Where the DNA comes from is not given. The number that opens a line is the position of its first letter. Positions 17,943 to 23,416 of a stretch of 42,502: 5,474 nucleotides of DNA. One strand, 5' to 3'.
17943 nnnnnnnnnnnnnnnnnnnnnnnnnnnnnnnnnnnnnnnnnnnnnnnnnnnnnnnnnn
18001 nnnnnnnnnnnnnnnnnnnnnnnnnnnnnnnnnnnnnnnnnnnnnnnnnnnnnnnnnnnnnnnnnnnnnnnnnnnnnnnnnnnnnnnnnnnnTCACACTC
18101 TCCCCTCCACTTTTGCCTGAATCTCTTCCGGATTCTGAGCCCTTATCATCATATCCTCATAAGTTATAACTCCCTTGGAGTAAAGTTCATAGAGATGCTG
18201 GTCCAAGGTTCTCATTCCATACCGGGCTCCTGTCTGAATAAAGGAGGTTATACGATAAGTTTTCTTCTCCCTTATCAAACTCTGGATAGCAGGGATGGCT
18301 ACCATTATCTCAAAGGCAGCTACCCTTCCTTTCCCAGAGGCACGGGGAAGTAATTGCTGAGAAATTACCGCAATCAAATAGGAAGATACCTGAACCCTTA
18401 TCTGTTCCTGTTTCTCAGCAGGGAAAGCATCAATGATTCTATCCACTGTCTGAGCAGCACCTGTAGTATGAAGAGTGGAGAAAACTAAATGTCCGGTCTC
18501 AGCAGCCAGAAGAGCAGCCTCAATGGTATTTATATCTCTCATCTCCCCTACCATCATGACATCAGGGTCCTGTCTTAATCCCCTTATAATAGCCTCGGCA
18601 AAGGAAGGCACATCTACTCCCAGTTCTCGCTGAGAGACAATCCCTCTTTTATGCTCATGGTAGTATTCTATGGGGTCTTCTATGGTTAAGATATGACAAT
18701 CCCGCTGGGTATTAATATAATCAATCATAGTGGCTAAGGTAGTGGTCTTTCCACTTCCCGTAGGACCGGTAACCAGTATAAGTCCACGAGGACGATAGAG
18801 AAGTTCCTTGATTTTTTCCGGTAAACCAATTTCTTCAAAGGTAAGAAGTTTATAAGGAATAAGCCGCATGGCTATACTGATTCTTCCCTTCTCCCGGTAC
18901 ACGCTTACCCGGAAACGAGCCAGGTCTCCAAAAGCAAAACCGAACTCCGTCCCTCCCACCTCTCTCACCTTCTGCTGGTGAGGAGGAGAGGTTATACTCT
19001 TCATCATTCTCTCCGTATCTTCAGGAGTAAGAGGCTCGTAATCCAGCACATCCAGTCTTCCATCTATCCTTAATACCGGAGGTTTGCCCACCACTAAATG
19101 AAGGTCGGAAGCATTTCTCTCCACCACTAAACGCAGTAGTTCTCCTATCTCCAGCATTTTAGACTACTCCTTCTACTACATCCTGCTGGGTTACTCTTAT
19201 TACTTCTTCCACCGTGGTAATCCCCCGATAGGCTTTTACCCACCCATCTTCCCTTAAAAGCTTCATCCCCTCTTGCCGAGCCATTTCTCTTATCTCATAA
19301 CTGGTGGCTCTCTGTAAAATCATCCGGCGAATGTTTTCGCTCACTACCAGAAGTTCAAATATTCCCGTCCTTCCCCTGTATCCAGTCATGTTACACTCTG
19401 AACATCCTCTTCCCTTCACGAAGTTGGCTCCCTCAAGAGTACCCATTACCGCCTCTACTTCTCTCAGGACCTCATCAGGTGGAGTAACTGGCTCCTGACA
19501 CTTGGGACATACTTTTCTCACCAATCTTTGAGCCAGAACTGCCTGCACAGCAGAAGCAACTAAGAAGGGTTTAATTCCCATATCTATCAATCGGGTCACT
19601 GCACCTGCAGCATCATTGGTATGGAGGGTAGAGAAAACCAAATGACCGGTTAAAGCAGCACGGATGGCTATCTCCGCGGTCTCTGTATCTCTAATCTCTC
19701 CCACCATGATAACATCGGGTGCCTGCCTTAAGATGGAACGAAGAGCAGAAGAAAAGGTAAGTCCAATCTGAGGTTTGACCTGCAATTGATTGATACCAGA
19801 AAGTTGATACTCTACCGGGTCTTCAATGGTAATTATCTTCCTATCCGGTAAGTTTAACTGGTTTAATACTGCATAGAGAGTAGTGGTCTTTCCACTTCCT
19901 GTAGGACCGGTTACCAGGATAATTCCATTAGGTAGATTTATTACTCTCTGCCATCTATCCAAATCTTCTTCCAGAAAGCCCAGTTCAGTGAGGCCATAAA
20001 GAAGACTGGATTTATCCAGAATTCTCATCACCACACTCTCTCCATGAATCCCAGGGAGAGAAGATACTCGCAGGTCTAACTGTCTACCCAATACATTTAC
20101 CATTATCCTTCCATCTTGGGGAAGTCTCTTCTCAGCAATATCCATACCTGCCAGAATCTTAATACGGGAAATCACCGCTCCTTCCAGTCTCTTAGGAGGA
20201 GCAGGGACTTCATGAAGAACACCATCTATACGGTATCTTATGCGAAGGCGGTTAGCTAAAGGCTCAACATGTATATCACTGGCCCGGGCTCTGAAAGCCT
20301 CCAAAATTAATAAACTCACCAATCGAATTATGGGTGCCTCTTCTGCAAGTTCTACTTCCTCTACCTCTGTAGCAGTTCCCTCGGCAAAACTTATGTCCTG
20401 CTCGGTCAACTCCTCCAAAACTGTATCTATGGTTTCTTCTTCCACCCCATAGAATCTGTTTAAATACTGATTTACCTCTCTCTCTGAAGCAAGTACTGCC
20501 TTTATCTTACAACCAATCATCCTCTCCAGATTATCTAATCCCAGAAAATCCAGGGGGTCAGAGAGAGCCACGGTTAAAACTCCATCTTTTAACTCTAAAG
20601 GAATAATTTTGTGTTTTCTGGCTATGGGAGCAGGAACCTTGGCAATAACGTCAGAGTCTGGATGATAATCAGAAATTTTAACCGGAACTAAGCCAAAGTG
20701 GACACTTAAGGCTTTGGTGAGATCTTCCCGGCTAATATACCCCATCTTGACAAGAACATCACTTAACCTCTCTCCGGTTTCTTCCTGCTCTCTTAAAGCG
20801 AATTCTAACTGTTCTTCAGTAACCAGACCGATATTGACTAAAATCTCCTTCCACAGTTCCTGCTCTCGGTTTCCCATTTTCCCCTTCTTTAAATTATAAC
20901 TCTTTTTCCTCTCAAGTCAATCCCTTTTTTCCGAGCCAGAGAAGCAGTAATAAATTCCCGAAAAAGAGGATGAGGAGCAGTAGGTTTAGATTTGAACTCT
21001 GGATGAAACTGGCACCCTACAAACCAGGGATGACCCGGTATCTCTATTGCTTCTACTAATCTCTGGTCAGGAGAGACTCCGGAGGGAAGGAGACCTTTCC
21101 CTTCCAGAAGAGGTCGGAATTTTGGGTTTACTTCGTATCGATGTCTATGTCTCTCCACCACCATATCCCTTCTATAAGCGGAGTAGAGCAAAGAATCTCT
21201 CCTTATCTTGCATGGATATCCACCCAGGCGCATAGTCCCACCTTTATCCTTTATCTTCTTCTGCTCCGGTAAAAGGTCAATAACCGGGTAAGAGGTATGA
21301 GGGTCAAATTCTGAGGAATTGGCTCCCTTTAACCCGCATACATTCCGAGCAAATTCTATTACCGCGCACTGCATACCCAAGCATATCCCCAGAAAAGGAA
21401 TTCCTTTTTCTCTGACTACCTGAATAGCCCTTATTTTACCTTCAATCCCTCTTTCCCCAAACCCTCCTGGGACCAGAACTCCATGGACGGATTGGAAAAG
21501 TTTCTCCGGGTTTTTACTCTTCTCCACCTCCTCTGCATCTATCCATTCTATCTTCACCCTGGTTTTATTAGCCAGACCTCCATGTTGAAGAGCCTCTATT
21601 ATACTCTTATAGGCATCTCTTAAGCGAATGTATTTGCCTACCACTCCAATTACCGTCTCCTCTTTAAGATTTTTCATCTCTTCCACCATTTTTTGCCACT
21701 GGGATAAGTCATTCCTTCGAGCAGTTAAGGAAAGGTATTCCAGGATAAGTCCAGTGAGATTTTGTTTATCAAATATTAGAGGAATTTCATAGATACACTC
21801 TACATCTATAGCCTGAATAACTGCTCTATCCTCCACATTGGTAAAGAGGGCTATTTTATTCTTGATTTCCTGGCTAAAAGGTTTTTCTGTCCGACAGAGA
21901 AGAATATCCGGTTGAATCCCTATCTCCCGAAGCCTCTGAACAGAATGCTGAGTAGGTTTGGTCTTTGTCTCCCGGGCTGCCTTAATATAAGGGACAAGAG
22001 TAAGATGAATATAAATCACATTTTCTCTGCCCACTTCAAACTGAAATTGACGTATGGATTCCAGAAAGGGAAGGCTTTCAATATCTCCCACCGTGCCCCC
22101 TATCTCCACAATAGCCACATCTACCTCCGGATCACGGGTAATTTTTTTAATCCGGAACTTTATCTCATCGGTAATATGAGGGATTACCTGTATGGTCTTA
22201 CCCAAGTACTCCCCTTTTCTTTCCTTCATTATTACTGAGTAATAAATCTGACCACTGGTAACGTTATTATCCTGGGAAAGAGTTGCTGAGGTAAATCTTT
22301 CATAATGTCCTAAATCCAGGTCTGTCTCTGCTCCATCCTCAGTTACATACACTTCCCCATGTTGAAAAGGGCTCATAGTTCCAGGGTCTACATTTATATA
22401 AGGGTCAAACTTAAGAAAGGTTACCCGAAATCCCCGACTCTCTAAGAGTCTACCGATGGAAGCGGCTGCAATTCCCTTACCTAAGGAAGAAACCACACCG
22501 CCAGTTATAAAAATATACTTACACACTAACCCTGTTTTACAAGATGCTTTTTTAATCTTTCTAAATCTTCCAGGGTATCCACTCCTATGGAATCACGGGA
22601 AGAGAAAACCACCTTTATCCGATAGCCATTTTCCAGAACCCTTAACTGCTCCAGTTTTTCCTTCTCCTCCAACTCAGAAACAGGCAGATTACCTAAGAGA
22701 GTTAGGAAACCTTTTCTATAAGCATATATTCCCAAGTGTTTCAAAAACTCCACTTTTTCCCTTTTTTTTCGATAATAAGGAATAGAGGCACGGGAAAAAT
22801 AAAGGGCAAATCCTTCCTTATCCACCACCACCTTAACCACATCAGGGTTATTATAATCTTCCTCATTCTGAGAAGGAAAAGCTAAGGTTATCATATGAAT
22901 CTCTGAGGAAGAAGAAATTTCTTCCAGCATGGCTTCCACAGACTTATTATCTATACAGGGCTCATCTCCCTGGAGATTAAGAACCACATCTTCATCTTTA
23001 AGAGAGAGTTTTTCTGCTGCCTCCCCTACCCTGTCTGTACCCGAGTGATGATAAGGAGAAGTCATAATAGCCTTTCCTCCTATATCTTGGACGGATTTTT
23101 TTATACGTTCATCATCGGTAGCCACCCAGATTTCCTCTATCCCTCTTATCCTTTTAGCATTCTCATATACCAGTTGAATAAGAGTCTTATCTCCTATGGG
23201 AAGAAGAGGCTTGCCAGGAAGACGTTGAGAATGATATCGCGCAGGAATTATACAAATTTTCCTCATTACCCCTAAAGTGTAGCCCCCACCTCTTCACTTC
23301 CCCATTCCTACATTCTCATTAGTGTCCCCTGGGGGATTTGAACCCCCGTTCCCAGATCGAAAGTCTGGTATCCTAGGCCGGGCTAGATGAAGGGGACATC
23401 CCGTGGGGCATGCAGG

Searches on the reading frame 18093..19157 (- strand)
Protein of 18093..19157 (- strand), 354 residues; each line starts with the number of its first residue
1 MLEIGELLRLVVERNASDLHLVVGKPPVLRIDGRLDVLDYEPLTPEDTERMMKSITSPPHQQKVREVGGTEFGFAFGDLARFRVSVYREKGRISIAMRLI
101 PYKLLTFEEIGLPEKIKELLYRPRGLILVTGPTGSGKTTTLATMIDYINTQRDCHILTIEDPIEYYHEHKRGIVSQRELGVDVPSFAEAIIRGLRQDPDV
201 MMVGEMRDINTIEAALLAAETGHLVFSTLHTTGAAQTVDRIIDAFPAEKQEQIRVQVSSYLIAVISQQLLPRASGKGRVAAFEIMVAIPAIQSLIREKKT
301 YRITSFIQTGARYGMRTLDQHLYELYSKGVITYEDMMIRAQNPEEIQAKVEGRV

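Call 6: search_protein_families(library=pfam, proteins=[window:18093-19157:-], max_evalue=0.01)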
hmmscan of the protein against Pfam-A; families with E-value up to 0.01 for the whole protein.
window:18093-19157:- (354 aa): 16 families
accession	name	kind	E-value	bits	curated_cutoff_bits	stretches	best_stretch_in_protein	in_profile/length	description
PF00437.27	T2SSE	-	1.1e-47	163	24.9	1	81-274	93-282/370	Type II/IV secretion system protein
PF13401.12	AAA_22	-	0.0002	22.1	27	1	123-158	4-38/130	AAA domain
PF13191.12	AAA_16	-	0.00022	22.2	32.6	1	122-166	23-63/167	AAA ATPase domain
PF04851.21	ResIII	-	0.00056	20.3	22.5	1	122-236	21-114/164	Type III restriction enzyme, res subunit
PF25199.1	nSTAND_NTPase5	-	0.0011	19.2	34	1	123-164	40-81/145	Novel STAND NTPase 5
PF13245.12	AAA_19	-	0.0024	18.5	25.1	0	123-152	10-39/134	AAA domain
PF06414.18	Zeta_toxin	-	0.0027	17.6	22.3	1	126-176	18-67/199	Zeta toxin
PF13604.12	AAA_30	-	0.0029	17.8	27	1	116-151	10-45/191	AAA domain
PF20720.3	nSTAND3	-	0.0029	17.7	27.2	1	123-167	16-62/155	Novel STAND NTPase 3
PF13086.12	AAA_11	-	0.003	17.8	27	0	119-158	13-45/257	AAA domain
PF00448.28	SRP54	-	0.0032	17.6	22.7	1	126-155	3-32/196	SRP54-type protein, GTPase domain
PF13555.12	AAA_29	-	0.0035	17.5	27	1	120-141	18-39/61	P-loop containing region of AAA domain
PF13173.12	AAA_14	-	0.005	17.3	27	1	126-170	4-48/129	AAA domain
PF24883.2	NPHP3_N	-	0.0064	17.1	24.8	1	122-153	18-51/164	Nephrocystin 3, N-terminal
PF13476.12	AAA_23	-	0.0083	17.2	27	0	124-141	19-36/201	AAA domain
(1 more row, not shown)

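Call 94: search_protein_families(library=ncbifam, proteins=[window:18093-19157:-], max_evalue=1e-10)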
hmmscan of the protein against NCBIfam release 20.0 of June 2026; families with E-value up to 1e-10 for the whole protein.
window:18093-19157:- (354 aa): 11 families
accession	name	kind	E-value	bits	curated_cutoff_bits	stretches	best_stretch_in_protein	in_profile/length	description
TIGR01420.1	pilT_fam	subfamily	6.3e-138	459.7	319.1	1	4-345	2-343/343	PilT/PilU family type 4a pilus ATPase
TIGR02525.1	plasmid_TraJ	equivalog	3.9e-49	167.6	368.3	1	13-335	21-362/372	plasmid transfer ATPase TraJ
TIGR02533.1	type_II_gspE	equivalog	1.1e-43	149.7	630.25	1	93-244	206-359/486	type II secretion system ATPase GspE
TIGR02538.1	type_IV_pilB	equivalog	1.7e-43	149.1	675.65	1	114-243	306-431/564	type IV-A pilus assembly ATPase PilB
TIGR02524.1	dot_icm_DotB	equivalog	1.4e-41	142.9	463.3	1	5-311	7-325/358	Dot/Icm type IV secretion system ATPase DotB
NF007755.0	PRK10436.1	equivalog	1.5e-39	136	617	1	5-270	90-355/465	type II secretion system protein GspE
NF041000.1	ATPase_ComGA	equivalog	1.7e-38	132.2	300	1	11-271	7-266/267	competence type IV pilus ATPase ComGA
NF053534.1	T4PilAsmATPsTfpB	equivalog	6.3e-37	127.2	850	1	107-243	315-451/584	type IV pilus assembly ATPase TfpB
NF058587.1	archaellum_moto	equivalog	8.2e-15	54.5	550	1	127-241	278-393/527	archaellum flagellar ATPase motor FlaI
TIGR02782.1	TrbB_P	equivalog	8.5e-12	45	304.55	1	124-256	136-266/303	P-type conjugative transfer ATPase TrbB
TIGR03819.1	heli_sec_ATPase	hypoth_equivalog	3.4e-11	42.9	373.15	1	121-241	175-297/340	TadA family conjugal transfer-associated ATPase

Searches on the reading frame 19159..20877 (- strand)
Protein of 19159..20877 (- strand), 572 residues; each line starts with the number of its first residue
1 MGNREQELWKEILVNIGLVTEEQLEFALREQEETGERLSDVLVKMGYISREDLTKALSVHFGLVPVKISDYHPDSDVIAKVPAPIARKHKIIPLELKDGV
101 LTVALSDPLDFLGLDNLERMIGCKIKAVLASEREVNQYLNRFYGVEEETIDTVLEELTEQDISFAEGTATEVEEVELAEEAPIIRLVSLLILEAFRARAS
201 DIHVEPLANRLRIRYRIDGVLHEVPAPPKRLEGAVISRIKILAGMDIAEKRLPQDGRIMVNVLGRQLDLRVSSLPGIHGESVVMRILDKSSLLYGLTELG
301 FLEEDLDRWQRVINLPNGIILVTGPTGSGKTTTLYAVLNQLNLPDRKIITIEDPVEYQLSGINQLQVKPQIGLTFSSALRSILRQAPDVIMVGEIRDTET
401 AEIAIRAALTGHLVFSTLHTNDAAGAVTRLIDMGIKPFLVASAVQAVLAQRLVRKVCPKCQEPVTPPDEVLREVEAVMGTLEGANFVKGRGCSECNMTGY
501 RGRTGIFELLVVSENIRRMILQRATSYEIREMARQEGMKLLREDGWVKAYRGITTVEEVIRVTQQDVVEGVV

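Call 6: search_protein_families(library=pfam, proteins=[window:19159-20877:-], max_evalue=0.01)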
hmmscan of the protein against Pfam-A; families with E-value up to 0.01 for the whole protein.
window:19159-20877:- (572 aa): 13 families
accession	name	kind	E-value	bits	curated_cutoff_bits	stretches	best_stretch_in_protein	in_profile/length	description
PF00437.27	T2SSE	-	1.8e-143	478.1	24.9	1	177-561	2-370/370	Type II/IV secretion system protein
PF05157.20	MshEN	-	3.7e-20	72.1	23.1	1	61-148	1-89/90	MshEN domain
PF13401.12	AAA_22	-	3e-05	24.8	27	1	317-360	5-48/130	AAA domain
PF13191.12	AAA_16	-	4.9e-05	24.3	32.6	1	316-430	24-123/167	AAA ATPase domain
PF13476.12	AAA_23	-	0.00018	22.7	27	1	312-337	14-39/201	AAA domain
PF13604.12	AAA_30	-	0.00026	21.2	27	0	310-341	11-42/191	AAA domain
PF25199.1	nSTAND_NTPase5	-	0.00057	20.2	34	1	318-358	42-83/145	Novel STAND NTPase 5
PF13555.12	AAA_29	-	0.002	18.3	27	1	316-338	21-43/61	P-loop containing region of AAA domain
PF20720.3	nSTAND3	-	0.0028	17.8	27.2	1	317-356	17-56/155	Novel STAND NTPase 3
PF00004.35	AAA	-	0.0039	18.1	21.2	1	320-395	1-66/131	ATPase family associated with various cellular activities (AAA)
PF13173.12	AAA_14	-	0.0058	17.1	27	0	317-407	2-83/129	AAA domain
PF01637.24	ATPase_2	-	0.0058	16.9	33.2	0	310-371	12-74/225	ATPase domain predominantly from Archaea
PF13086.12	AAA_11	-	0.0068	16.6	27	0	316-342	17-42/257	AAA domain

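Call 94: search_protein_families(library=ncbifam, proteins=[window:19159-20877:-], max_evalue=1e-10)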
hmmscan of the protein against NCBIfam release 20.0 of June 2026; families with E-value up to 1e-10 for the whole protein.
window:19159-20877:- (572 aa): 18 families
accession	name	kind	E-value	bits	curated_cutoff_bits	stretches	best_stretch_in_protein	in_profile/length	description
TIGR02533.1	type_II_gspE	equivalog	4.3e-194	645.7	630.25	1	79-563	2-486/486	type II secretion system ATPase GspE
TIGR02538.1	type_IV_pilB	equivalog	5.6e-192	639.3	675.65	1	11-564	4-563/564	type IV-A pilus assembly ATPase PilB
NF053534.1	T4PilAsmATPsTfpB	equivalog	1.8e-151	505.5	850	1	48-563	63-582/584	type IV pilus assembly ATPase TfpB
NF007755.0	PRK10436.1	equivalog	2.6e-137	458.3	617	1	85-565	13-461/465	type II secretion system protein GspE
NF041000.1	ATPase_ComGA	equivalog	7.8e-79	264.4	300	1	190-454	3-266/267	competence type IV pilus ATPase ComGA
TIGR01420.1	pilT_fam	subfamily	1.3e-53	182.4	319.1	1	190-456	5-271/343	PilT/PilU family type 4a pilus ATPase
TIGR02525.1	plasmid_TraJ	equivalog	3.4e-29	101.9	368.3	1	281-435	119-274/372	plasmid transfer ATPase TraJ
TIGR02524.1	dot_icm_DotB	equivalog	1.9e-21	76.7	463.3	1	316-432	133-258/358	Dot/Icm type IV secretion system ATPase DotB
TIGR02782.1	TrbB_P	equivalog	6.2e-20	71.7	304.55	1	320-432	139-254/303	P-type conjugative transfer ATPase TrbB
NF058587.1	archaellum_moto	equivalog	1.4e-18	66.9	550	1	318-436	276-399/527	archaellum flagellar ATPase motor FlaI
NF008411.1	PRK11234.1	equivalog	7.1e-18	64.3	1170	1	9-163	484-639/723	cyclic di-3',5'-guanylate-activated glycosyltransferase NfrB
NF010469.0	PRK13894.1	subfamily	2.3e-17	63.3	508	1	320-431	152-265/320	conjugal transfer ATPase TrbB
TIGR02788.1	VirB11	equivalog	4.6e-17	62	249.95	1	320-435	147-267/308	P-type DNA transfer ATPase VirB11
NF053729.1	c-di-GMP_motif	domain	7.6e-17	60.8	38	1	11-58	4-51/53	cyclic di-GMP-binding domain-containing protein, MshE-related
TIGR03819.1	heli_sec_ATPase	hypoth_equivalog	2.6e-15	56.4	373.15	1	277-450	137-317/340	TadA family conjugal transfer-associated ATPase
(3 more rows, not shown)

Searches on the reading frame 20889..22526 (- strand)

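Call 6: search_protein_families(library=pfam, proteins=[window:20889-22526:-], max_evalue=0.01)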
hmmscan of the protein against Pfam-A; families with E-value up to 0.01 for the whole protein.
window:20889-22526:- (545 aa): 4 families
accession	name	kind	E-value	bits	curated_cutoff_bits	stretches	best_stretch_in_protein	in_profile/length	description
PF06418.20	CTP_synth_N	-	2.5e-129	430.8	26.1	1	3-267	1-265/265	CTP synthase N-terminus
PF00117.34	GATase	-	4.3e-41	141.1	22.8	1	302-527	2-189/190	Glutamine amidotransferase class-I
PF07722.19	Peptidase_C26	-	2.4e-07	31.2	20.5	1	368-510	98-219/219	Peptidase C26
PF01656.29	CbiA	-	0.00039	20.8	25.4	1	13-314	8-97/125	CobQ/CobB/MinD/ParA nucleotide binding domain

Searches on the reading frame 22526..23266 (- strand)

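Call 6: search_protein_families(library=pfam, proteins=[window:22526-23266:-], max_evalue=0.01)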
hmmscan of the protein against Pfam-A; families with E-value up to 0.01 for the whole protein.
window:22526-23266:- (246 aa): 3 families
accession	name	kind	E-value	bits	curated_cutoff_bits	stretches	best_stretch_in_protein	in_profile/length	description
PF02348.25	CTP_transf_3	-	1.8e-60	204.9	22.6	1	4-217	1-217/217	Cytidylyltransferase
PF12804.13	NTP_transf_3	-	1.9e-08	35.1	27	1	19-121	16-115/160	MobA-like NTP transferase domain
PF00483.29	NTP_transferase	-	0.0096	16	21.2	0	19-138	22-146/245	Nucleotidyl transferase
